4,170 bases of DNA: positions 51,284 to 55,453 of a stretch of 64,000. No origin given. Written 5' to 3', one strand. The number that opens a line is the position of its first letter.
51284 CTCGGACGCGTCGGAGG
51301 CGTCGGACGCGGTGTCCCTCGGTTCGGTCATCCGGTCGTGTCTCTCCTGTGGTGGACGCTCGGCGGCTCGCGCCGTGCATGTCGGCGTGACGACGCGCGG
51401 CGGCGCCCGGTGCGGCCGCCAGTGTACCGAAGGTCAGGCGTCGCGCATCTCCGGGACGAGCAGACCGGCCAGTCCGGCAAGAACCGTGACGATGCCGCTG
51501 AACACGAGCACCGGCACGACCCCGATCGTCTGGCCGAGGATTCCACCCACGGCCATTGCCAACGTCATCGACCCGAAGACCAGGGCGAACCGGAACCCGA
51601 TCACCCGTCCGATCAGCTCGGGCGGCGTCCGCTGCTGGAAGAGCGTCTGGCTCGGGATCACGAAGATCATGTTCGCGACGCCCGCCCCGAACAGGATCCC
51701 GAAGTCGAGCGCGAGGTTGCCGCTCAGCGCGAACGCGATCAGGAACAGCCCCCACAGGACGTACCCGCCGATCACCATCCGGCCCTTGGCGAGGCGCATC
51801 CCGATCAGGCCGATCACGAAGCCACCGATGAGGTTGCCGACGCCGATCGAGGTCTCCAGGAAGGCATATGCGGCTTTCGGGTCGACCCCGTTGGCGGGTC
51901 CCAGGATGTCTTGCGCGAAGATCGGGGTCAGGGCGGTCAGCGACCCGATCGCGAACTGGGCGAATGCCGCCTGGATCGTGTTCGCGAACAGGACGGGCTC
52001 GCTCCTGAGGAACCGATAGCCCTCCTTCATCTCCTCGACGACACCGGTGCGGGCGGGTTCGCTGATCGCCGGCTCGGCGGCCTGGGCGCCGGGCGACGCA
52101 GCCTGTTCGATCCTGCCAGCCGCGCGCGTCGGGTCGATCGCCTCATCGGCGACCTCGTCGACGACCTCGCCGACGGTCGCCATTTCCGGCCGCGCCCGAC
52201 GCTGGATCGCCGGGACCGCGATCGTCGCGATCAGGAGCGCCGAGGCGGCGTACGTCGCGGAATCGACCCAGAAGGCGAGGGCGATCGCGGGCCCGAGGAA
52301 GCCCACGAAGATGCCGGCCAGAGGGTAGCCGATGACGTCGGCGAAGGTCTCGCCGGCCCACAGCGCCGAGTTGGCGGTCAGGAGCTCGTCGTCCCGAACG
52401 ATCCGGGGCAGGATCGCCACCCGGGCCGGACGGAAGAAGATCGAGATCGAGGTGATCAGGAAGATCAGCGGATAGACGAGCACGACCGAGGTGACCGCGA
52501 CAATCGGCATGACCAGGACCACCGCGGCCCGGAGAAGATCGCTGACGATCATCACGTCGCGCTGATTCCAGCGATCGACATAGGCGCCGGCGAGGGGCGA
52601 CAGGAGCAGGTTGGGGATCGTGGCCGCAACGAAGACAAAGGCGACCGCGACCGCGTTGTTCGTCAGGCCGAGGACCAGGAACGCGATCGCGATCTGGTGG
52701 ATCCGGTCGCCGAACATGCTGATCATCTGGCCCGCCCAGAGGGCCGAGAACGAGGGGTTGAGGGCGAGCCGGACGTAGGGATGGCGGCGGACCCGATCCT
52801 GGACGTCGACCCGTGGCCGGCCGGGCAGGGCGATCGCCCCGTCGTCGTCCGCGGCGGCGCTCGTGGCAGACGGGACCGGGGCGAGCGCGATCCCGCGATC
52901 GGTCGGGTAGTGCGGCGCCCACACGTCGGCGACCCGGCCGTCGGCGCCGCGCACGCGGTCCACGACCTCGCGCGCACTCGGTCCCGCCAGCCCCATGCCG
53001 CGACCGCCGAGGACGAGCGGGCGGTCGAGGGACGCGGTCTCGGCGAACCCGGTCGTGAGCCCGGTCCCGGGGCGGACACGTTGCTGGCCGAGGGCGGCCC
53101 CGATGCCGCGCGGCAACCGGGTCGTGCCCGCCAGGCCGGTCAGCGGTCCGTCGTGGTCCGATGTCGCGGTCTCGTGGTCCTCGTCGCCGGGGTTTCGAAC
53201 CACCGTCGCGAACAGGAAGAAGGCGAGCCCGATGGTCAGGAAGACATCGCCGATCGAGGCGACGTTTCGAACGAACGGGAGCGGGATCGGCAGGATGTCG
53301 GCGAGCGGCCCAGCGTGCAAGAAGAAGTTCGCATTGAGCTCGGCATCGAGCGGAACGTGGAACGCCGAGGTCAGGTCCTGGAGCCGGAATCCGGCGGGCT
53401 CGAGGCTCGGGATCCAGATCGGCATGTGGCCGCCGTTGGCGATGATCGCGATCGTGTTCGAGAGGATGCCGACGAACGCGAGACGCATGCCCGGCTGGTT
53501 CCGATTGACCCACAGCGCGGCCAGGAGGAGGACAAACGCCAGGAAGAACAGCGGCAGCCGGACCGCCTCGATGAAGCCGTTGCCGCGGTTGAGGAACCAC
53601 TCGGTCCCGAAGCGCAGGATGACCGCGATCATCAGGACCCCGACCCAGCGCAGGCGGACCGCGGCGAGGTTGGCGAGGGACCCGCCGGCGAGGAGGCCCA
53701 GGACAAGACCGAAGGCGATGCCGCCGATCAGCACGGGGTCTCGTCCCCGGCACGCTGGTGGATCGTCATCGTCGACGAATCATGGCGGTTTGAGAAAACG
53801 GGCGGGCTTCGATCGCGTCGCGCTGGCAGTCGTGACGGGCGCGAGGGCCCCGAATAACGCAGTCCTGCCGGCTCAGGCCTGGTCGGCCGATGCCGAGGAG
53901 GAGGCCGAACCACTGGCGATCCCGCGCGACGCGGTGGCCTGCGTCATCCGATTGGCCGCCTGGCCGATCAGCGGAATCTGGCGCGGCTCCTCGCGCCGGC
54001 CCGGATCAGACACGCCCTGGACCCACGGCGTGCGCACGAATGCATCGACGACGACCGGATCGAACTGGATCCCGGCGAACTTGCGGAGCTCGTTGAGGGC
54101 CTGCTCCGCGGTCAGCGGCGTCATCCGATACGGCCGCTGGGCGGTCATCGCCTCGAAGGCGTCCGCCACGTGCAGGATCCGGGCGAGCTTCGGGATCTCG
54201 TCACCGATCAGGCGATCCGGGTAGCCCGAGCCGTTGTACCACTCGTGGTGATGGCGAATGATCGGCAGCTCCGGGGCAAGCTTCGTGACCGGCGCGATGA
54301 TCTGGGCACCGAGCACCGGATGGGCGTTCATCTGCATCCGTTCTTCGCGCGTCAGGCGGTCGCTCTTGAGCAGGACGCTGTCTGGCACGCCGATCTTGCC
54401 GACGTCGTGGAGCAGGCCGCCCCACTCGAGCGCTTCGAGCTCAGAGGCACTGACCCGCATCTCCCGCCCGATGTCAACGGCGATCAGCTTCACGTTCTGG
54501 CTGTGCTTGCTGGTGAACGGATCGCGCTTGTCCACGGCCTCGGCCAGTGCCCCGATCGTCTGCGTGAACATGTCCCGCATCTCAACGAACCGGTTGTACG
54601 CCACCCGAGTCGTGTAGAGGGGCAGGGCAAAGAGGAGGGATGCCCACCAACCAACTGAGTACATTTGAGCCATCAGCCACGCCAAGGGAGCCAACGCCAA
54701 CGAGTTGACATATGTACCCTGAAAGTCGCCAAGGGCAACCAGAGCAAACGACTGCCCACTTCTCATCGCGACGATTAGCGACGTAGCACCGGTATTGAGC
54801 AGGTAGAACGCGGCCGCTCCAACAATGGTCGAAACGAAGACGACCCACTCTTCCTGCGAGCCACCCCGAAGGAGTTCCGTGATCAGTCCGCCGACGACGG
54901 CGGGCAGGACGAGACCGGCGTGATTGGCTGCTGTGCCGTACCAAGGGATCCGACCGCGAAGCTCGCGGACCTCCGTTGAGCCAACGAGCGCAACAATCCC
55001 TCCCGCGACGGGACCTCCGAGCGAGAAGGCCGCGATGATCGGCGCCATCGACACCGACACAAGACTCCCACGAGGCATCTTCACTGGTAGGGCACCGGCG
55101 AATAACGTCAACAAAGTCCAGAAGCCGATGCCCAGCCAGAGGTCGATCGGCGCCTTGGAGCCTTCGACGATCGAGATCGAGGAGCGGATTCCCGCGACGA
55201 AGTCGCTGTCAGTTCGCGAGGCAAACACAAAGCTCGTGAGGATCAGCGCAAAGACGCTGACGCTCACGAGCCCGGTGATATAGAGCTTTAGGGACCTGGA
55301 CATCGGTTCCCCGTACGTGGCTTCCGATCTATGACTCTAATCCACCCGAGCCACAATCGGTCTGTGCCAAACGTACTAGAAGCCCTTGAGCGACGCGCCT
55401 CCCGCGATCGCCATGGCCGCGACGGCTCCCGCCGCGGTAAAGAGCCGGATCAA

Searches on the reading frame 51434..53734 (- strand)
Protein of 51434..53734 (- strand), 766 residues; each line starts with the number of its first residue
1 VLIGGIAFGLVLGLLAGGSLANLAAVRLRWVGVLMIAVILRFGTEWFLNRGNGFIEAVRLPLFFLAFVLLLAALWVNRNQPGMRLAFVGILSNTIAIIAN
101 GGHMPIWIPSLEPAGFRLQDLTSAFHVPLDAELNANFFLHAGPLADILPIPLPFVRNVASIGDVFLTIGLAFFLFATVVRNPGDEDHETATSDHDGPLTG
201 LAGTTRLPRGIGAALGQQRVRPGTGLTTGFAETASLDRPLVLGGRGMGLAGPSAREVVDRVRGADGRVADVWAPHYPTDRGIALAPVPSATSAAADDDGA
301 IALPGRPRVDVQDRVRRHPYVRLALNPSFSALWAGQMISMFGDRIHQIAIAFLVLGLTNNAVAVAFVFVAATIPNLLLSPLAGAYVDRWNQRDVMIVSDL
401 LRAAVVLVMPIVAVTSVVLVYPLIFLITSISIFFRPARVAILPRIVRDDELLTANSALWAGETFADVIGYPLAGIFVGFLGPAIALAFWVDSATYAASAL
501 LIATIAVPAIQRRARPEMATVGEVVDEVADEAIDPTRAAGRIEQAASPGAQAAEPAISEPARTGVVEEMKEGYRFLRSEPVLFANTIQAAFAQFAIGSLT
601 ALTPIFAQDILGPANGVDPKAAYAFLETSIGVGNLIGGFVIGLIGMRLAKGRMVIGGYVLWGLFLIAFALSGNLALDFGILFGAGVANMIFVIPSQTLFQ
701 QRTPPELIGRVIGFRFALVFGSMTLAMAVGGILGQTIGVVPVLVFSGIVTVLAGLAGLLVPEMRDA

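Call 9: search_protein_families(library=pfam, proteins=[window:51434-53734:-], max_evalue=0.01)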
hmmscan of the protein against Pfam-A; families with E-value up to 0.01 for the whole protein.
window:51434-53734:- (766 aa): 3 families
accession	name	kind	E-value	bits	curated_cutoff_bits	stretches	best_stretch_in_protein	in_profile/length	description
PF07690.21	MFS_1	-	6.7e-29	101.3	33.4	2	332-715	1-335/347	Major Facilitator Superfamily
PF05977.19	MFS_3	-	9e-29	100.7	27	2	327-507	10-191/524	Transmembrane secretion effector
PF17248.7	DUF5317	-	1.3e-24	87.3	25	1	26-174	2-150/151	Family of unknown function (DUF5317)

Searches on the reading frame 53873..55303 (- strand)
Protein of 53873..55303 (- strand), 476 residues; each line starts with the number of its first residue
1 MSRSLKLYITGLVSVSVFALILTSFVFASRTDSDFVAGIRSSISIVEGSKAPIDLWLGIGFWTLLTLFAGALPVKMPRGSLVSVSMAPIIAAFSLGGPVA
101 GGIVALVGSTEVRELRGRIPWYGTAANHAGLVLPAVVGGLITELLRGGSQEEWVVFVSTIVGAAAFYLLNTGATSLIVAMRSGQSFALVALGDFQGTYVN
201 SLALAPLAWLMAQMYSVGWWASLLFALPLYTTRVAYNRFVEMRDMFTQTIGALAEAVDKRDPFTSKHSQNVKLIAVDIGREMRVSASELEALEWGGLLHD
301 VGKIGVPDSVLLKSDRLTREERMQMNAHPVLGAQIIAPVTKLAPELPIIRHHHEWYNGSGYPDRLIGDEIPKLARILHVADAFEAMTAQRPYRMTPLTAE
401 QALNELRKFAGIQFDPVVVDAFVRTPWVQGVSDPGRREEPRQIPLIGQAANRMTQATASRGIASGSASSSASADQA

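Call 9: search_protein_families(library=pfam, proteins=[window:53873-55303:-], max_evalue=0.01)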
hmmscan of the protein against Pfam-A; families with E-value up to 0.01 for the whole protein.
window:53873-55303:- (476 aa): 2 families
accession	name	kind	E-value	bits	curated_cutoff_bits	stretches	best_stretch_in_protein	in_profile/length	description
PF13487.12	HD_5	-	1.2e-38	133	27.2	1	253-418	3-170/170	HD domain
PF01966.28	HD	-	3e-19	69.9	22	1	265-386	2-116/116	HD domain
